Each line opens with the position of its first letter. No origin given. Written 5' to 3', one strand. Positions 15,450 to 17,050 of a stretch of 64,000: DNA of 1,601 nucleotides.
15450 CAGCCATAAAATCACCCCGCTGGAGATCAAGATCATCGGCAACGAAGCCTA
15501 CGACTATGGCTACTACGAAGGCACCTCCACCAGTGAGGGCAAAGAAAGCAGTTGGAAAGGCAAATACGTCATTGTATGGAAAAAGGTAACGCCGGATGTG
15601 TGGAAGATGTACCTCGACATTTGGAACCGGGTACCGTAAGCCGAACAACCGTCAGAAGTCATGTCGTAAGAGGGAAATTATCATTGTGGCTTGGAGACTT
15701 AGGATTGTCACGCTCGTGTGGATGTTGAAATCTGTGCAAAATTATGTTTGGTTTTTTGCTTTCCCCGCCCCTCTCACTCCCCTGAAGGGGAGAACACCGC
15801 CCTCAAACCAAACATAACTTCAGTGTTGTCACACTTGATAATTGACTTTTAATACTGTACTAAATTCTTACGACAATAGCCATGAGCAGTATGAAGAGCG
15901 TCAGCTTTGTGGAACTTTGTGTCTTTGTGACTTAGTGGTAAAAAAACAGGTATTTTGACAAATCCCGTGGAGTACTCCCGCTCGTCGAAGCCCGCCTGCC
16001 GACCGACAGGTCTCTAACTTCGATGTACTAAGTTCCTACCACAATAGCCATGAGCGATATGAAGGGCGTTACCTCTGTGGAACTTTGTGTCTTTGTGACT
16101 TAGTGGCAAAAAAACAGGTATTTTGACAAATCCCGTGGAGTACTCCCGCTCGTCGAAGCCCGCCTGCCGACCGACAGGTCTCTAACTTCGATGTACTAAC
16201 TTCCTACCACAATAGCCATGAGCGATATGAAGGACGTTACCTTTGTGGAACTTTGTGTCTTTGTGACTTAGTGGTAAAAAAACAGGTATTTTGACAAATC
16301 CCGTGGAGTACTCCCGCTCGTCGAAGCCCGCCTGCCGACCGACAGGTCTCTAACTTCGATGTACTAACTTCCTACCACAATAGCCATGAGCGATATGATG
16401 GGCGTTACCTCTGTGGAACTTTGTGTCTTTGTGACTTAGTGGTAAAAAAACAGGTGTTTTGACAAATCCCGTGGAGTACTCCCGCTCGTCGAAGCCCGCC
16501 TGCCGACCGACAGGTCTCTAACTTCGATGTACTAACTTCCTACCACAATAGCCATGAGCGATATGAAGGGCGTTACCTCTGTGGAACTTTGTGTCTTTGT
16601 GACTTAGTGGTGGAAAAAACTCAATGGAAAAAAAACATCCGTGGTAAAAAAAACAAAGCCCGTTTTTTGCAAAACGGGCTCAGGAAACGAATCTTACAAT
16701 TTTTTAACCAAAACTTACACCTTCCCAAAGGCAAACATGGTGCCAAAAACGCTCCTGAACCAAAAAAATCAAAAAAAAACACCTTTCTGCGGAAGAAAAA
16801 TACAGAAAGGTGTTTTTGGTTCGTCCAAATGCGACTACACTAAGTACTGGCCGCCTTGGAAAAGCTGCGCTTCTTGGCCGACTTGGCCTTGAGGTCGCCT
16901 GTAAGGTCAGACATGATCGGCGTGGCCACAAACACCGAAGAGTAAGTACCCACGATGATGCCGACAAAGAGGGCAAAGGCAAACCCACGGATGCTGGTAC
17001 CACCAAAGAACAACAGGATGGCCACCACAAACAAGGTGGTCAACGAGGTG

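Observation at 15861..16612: Non-coding array of ~4.5 tandem 168-bp repeats, each with a perfect palindrome and a 30-nt variable window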

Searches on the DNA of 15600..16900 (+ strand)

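Call 5: search_rna_families(source=window, start=15600, end=16900, threshold=evalue, max_evalue=10, show_alignments=3)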
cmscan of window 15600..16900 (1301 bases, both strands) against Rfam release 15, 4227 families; matches with E-value up to 10: 16.
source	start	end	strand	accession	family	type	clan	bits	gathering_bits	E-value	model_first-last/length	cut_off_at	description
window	16648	16735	-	RF00515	PyrR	Cis-reg;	-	26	54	0.45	1-115/115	no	PyrR binding site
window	16647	16709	-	RF02371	PyrG_leader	Cis-reg; leader;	-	24.1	65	1.7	1-78/78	no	PyrG leader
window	16731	16817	+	RF02844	RefA9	Gene; antisense;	-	22.4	49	1.1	1-64/64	no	Enterococcus sRNA A9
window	16772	16868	-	RF00515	PyrR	Cis-reg;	-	22.1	54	2.5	1-115/115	no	PyrR binding site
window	16741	16817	+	RF01459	rliE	Gene; sRNA;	-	21.3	90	0.83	110-182/222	no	Listeria sRNA rliE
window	16638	16831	-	RF03532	SQ2397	Cis-reg;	-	21.2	100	0.44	1-243/243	no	Cis-regulator of HTH transcription factor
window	15730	15827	-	RF00672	mir-190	Gene; miRNA;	CL00089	21.1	48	0.49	1-78/78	no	mir-190 microRNA precursor family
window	16650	16751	-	RF00513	Trp_leader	Cis-reg; leader;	-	19.7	41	0.47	1-100/100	no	Tryptophan operon leader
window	16640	16709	-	RF02454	ncr982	Gene; sRNA;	-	19.5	50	8.1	1-79/79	no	Bacillus sRNA ncr982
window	15731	15829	+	RF00672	mir-190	Gene; miRNA;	CL00089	19.2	48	1.6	1-78/78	no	mir-190 microRNA precursor family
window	16775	16831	-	RF01459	rliE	Gene; sRNA;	-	19.2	90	2.2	130-182/222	no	Listeria sRNA rliE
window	16651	16719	+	RF02823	LPR69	Gene; sRNA;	-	18.7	40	0.41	1-82/82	no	Legionella RNA 69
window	16650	16689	-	RF02278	Betaproteobacteria_toxic_sRNA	Gene; sRNA;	-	17.1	50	1.8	1-64/64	no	Betaproteobacteria toxic small RNA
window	16644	16729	-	RF00558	L20_leader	Cis-reg; leader;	-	16.7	58.7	3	1-127/127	no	Ribosomal protein L20 leader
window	16391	16463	+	RF01150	sR11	Gene; snRNA; snoRNA; CD-box;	-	15.4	39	5.4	1-57/57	no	Small nucleolar RNA sR11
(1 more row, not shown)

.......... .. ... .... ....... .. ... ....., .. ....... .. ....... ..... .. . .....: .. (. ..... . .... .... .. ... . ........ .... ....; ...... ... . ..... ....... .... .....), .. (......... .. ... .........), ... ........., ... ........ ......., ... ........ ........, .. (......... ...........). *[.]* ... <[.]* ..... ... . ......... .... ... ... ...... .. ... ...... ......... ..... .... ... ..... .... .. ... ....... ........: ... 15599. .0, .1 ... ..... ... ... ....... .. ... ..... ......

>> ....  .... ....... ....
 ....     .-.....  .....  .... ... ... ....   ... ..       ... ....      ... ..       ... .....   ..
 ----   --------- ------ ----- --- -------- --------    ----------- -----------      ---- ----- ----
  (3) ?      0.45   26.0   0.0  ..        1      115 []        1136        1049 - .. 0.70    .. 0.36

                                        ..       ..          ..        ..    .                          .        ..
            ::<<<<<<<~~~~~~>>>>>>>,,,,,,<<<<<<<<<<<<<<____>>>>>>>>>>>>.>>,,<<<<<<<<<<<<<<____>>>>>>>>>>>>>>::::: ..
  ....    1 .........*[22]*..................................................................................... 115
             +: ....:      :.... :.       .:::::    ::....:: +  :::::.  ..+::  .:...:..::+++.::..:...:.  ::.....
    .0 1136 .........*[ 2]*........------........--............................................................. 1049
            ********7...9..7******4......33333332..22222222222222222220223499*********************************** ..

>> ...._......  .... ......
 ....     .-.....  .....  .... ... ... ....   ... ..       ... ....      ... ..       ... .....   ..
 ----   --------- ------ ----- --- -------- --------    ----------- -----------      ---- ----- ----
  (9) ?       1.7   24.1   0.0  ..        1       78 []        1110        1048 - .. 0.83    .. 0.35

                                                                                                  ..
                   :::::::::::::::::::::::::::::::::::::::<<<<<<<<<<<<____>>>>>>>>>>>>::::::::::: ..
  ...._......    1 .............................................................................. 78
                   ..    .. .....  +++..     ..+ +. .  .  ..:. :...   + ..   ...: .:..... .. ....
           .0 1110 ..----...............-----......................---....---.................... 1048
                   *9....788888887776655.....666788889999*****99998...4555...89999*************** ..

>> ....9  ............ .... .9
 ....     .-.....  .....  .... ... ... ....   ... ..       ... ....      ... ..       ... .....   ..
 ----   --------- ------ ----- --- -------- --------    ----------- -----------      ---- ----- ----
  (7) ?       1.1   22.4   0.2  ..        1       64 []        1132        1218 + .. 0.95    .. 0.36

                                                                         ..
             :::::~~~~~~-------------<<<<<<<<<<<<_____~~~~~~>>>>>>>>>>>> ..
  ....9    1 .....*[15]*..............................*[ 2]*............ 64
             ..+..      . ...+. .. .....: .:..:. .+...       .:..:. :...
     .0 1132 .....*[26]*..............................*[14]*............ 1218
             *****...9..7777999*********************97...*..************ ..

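Call 34: search_dna_similar(query=window:16024-16359:+, collection=plasmids, mode=distant, max_evalue=0.01)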
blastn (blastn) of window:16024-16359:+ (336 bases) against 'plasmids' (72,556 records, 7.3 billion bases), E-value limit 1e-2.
No match.

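Call 35: search_dna_similar(query=window:16024-16359:+, collection=phages, mode=distant, max_evalue=0.01)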
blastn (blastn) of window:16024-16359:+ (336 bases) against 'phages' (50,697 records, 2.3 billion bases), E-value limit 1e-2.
No match.

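Call 71: build_rna_model(alignment_id=A2)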
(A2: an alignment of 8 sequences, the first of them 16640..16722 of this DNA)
Model R1 built from alignment A2 (8 sequences, 92 columns); structure: RNAalifold consensus.
model positions 81; base pairs 16; branch points 1; effective number of sequences 1.59; information 0.701 bits per position. Calibrated on 0.2 Mb of random sequence (short: E-values are rough).
structure used (alignment columns):
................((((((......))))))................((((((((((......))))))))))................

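Call 72: search_with_rna_model(model_id=R1, sources=[window, L023, L024, L025, L026, L147, L148, L149, L150, L151, L152, L153], max_evalue=1)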
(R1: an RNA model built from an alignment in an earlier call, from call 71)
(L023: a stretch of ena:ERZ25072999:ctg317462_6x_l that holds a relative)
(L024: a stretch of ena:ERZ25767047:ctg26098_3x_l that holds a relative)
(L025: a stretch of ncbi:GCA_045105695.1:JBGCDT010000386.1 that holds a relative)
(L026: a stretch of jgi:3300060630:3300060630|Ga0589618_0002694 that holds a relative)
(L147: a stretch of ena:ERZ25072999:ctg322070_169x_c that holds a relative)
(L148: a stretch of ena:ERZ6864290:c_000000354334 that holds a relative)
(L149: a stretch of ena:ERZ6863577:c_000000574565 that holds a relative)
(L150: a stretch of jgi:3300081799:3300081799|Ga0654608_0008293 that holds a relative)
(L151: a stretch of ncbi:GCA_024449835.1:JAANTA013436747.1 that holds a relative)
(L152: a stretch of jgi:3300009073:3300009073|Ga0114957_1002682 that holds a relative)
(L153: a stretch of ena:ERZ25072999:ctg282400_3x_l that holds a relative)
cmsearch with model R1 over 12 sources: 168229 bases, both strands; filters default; matches with E-value up to 1: 16.
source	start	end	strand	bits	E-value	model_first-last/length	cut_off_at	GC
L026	9567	9647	+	107.1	1.1e-22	1-81/81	no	0.3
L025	9439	9519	+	107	1.2e-22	1-81/81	no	0.35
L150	3434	3514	+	107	1.2e-22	1-81/81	no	0.31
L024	9290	9370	+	106.1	2.1e-22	1-81/81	no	0.32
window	16645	16725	-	102.5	1.5e-21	1-81/81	no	0.35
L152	3926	4003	+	97.8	2e-20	1-81/81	no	0.33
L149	6510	6587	+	96.1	5.1e-20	1-81/81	no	0.33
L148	6510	6587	+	96.1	5.1e-20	1-81/81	no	0.33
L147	6297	6374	+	83.3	6e-17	1-81/81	no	0.33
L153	6281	6359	+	75.4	4.5e-15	1-81/81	no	0.38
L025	9483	9510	-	22.4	0.025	43-70/81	no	0.5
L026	9611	9638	-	20.9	0.055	43-70/81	no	0.43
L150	3479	3502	-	19.9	0.096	46-69/81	no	0.46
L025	14548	14653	+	17.7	0.32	1-81/81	no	0.33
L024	9335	9358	-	16.7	0.55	46-69/81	no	0.46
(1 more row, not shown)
